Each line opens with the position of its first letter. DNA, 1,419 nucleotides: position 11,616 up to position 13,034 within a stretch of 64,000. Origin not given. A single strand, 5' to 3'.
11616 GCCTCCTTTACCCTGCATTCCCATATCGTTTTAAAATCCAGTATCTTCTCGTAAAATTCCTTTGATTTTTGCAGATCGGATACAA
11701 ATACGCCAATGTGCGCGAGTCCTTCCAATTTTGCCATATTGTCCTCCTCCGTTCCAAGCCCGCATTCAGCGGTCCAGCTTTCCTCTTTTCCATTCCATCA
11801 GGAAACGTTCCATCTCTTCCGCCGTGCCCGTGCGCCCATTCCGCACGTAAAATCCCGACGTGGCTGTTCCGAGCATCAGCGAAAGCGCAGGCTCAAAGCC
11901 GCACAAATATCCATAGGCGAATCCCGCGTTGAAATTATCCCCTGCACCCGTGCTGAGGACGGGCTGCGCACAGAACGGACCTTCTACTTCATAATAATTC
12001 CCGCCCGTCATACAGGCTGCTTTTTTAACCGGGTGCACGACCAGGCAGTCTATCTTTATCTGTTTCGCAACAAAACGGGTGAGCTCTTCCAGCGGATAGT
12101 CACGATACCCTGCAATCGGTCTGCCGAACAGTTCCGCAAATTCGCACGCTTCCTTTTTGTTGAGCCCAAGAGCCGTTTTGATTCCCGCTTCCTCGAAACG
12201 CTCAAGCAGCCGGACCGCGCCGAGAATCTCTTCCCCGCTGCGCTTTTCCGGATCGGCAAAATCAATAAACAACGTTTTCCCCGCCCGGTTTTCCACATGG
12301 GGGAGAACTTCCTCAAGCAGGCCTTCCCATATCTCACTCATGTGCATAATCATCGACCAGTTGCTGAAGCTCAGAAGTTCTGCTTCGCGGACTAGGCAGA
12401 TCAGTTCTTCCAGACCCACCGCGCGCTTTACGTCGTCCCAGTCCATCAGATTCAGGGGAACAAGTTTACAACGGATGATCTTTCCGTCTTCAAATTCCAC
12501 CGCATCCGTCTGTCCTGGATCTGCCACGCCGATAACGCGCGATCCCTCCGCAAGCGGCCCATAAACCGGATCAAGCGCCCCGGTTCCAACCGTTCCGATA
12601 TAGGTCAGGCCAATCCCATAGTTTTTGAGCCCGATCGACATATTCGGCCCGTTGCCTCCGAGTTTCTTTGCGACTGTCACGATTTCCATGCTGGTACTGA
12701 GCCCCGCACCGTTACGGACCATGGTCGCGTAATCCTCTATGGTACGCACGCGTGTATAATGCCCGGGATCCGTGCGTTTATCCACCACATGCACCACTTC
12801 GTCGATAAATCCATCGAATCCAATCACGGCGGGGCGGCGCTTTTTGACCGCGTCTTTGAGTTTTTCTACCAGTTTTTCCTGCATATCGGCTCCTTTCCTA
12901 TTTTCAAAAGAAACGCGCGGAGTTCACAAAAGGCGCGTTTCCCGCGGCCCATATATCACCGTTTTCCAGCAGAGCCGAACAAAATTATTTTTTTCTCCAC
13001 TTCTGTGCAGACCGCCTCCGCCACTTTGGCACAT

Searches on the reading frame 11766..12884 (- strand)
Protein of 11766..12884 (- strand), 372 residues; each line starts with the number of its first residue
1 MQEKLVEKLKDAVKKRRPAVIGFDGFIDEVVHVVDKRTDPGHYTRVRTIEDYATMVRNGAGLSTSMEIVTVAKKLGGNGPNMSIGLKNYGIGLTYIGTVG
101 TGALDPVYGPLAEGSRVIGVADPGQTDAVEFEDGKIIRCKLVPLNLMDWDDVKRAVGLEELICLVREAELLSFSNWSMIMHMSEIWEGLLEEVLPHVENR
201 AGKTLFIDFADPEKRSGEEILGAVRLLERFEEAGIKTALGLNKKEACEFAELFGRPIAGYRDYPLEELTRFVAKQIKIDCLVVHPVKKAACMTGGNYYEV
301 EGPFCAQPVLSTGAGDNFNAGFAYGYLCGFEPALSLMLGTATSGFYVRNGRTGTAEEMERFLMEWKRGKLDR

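Call 77: search_protein_families(library=pfam, proteins=[window:11766-12884:-], max_evalue=0.00001)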
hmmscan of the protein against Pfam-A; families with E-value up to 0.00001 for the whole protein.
window:11766-12884:- (372 aa): 2 families
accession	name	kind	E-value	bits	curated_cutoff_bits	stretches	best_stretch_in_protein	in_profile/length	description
PF25270.1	Khk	-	1.7e-51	176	35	1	7-363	14-363/365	Prokaryotic ketohexokinase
PF00294.29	PfkB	-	5.1e-11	42.9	25.8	1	248-354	193-297/302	pfkB family carbohydrate kinase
